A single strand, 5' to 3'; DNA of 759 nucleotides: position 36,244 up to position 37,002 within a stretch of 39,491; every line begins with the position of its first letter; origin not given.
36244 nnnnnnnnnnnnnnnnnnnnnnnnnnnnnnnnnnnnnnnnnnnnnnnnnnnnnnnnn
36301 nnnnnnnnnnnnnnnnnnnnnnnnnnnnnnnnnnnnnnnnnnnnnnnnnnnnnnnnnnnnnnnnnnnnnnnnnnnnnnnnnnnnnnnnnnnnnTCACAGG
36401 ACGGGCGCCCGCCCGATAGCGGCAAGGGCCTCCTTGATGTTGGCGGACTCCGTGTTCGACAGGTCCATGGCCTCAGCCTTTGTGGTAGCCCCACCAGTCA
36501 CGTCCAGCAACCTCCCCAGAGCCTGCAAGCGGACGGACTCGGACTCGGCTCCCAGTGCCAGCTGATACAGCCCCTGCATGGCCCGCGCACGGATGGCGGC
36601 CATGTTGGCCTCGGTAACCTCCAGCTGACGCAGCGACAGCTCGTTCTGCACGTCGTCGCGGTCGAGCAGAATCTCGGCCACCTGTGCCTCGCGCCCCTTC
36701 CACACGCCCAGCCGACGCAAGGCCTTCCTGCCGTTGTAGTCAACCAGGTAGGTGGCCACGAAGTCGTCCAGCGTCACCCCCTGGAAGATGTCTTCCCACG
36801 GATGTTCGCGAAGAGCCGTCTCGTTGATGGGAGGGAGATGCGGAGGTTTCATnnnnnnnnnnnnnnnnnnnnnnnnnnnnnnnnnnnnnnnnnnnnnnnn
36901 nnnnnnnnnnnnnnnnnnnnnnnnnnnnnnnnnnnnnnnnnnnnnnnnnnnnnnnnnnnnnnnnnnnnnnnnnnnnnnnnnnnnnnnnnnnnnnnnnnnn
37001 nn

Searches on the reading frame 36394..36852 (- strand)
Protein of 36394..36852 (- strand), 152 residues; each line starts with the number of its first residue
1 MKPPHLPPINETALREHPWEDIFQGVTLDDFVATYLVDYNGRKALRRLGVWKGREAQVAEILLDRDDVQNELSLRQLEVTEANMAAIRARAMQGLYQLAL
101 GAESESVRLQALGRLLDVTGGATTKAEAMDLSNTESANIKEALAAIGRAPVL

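Call 18: search_protein_families(library=pfam, proteins=[window:36394-36852:-], max_evalue=0.01)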
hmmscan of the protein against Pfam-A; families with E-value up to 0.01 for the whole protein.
window:36394-36852:- (152 aa): 1 family
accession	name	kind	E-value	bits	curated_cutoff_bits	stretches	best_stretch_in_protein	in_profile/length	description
PF03592.21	Terminase_2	-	8.6e-06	26.9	26.1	1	30-122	7-85/141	Terminase small subunit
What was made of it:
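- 36394..36852 (-): terS, first gene of the late operon (terS, terL, portal, Mu-F, capsid, tail, lysis), which runs down to about 19401. Call 18 (Terminase_2).
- Checked: terS is at 36394-36852 on the minus strand (Terminase_2, call 18).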

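Call 43: find_encoding_contigs(protein=window:36394-36852:-, flank=3000, max_places=10)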
Protein window:36394-36852:- (152 aa): 14 contigs read that carry it; 4 places shown.
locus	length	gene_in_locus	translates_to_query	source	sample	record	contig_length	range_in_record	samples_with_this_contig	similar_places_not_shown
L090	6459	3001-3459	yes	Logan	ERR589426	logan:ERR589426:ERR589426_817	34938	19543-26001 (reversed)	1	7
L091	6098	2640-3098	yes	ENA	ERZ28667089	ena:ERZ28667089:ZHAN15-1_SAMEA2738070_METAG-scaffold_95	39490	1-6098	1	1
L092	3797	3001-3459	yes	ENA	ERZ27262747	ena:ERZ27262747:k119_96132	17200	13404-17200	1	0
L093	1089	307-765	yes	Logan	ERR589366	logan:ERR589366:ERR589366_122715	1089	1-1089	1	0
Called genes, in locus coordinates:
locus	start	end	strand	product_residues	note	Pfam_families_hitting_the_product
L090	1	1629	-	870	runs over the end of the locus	-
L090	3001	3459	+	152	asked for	PF03592:Terminase_2 (faint)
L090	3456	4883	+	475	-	PF17289:Terminase_6C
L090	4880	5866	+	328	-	PF06381:Phage_portal_3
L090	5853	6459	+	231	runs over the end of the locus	PF04233:Phage_Mu_F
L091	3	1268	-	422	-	?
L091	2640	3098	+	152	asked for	PF03592:Terminase_2 (faint)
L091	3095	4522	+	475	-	PF17289:Terminase_6C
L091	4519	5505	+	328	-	PF06381:Phage_portal_3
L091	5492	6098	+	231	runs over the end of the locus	PF04233:Phage_Mu_F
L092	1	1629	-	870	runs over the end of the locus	-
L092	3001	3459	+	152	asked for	PF03592:Terminase_2 (faint)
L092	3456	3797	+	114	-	?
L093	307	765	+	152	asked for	PF03592:Terminase_2 (faint)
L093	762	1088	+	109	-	?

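Call 58: find_homologous_proteins(query=window:36394-36852:-, max_evalue=1e-10)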
Query window:36394-36852:- (152 aa): 27 proteins with E <= 1e-10 among 488 candidates.
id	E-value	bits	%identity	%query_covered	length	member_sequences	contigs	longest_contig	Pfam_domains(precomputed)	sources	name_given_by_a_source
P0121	5.8e-86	304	94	100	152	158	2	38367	PF03592.22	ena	-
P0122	5.4e-85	301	92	100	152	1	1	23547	PF03592.22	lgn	-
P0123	6.2e-85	300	92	100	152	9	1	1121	PF03592.22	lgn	-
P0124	1.0e-84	300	91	100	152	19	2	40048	PF03592.22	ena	-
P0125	7.9e-84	297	91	100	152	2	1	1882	PF03592.22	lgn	-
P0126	2.8e-83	295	91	100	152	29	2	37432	PF03592.22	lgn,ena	-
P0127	6.6e-83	294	93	98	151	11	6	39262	PF03592.22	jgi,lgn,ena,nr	jgi:hypothetical protein|nr:MAG TPA: hypothetical protein [Caudoviricetes sp.]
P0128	1.0e-81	290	89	100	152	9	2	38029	-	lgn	-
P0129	1.5e-81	289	89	100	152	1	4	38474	PF03592.22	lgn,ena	-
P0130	4.0e-81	288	91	100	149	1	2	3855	-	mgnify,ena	mgnify:CR=1 FL=1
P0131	7.3e-81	287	91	97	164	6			-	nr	nr:MAG TPA: hypothetical protein [Caudoviricetes sp.]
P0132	6.6e-79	281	87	100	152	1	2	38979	PF03592.22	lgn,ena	-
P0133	2.7e-78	279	88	95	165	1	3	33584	PF03592.22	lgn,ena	-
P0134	5.6e-78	278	88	95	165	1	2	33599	-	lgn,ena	-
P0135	1.7e-76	273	86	97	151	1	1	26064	PF03592.22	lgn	-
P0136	5.7e-76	271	88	97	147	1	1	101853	PF03592.22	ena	-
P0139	1.7e-75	270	83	98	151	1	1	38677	PF03592.22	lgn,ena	-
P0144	4.3e-73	262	82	98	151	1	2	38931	-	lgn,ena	-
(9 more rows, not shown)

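Call 59: find_encoding_contigs(protein=P0136, flank=10000, max_places=4)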
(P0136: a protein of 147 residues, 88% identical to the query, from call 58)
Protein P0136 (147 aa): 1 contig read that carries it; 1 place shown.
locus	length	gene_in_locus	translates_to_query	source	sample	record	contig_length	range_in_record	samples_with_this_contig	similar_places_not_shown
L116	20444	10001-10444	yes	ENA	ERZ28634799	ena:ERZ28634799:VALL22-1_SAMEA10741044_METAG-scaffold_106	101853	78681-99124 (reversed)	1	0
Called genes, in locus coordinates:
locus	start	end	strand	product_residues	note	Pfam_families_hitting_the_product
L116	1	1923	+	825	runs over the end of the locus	-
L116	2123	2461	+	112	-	-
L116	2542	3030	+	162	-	-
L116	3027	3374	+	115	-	-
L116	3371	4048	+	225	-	PF13191:AAA_16 (faint), PF13479:AAA_24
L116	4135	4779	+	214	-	-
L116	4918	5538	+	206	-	-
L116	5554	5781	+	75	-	-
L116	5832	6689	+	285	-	-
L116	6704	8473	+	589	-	PF00270:DEAD, PF04851:ResIII, PF00271:Helicase_C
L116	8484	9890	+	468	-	PF13229:Beta_helix (weak), PF05048:NosD, PF13229:Beta_helix (weak)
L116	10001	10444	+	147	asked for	PF03592:Terminase_2 (weak)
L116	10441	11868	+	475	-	PF17289:Terminase_6C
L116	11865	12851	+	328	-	PF06381:Phage_portal_3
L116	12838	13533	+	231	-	PF04233:Phage_Mu_F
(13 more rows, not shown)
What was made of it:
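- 36394..36852 (-): Calls 43 and 59 (neighbouring genes Terminase_6C, portal, Mu_F, major capsid, TMP).
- The TerL/portal/Mu-F set suggests headful packaging (calls 43, 59).
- Tried and rejected: One TerS homologue lies on a 101.8-kb contig (call 59).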

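Call 74: find_encoding_contigs(protein=P0144, flank=2000, max_places=3)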
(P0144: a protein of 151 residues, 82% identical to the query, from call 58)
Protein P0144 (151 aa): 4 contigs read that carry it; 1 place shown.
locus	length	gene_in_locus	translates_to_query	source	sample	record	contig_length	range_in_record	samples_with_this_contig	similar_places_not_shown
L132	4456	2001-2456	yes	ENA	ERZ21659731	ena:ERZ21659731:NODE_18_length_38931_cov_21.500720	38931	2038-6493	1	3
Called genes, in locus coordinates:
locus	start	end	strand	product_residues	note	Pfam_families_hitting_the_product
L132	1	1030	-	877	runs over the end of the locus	-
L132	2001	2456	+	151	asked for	-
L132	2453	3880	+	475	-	PF17289:Terminase_6C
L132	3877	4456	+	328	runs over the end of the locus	PF06381:Phage_portal_3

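Call 75: find_encoding_contigs(protein=P0139, flank=2000, max_places=3)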
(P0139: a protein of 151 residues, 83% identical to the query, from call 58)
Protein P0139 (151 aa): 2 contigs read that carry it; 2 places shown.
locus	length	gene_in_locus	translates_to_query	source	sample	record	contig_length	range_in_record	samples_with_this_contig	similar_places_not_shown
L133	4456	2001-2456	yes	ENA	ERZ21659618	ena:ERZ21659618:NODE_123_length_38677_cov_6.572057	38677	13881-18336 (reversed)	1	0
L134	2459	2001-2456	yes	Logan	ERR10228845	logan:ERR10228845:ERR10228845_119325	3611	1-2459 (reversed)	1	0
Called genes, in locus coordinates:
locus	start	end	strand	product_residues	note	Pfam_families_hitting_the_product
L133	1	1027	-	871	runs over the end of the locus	-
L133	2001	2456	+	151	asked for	PF03592:Terminase_2 (faint)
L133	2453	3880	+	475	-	PF17289:Terminase_6C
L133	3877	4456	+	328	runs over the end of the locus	PF06381:Phage_portal_3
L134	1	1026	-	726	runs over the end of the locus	?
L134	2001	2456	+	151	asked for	PF03592:Terminase_2 (faint)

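Call 76: find_encoding_contigs(protein=P0135, flank=2000, max_places=3)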
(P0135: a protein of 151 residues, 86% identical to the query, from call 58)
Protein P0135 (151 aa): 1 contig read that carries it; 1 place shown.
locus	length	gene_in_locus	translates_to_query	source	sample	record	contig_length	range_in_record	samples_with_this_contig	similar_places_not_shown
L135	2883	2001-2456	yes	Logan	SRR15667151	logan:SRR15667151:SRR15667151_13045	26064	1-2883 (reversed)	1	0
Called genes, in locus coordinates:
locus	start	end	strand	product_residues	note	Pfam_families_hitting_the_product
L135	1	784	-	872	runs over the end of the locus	-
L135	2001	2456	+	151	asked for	PF03592:Terminase_2 (weak)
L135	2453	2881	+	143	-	?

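Call 77: find_encoding_contigs(protein=P0132, flank=2000, max_places=3)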
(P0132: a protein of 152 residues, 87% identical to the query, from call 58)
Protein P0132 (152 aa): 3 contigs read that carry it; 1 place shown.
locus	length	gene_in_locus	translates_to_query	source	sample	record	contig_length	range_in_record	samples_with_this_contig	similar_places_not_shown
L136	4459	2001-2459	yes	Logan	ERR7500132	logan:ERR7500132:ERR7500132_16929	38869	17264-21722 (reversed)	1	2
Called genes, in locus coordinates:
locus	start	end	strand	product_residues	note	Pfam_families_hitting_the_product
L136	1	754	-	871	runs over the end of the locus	-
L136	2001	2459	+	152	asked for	PF03592:Terminase_2 (weak)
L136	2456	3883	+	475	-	PF17289:Terminase_6C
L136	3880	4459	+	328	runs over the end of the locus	PF06381:Phage_portal_3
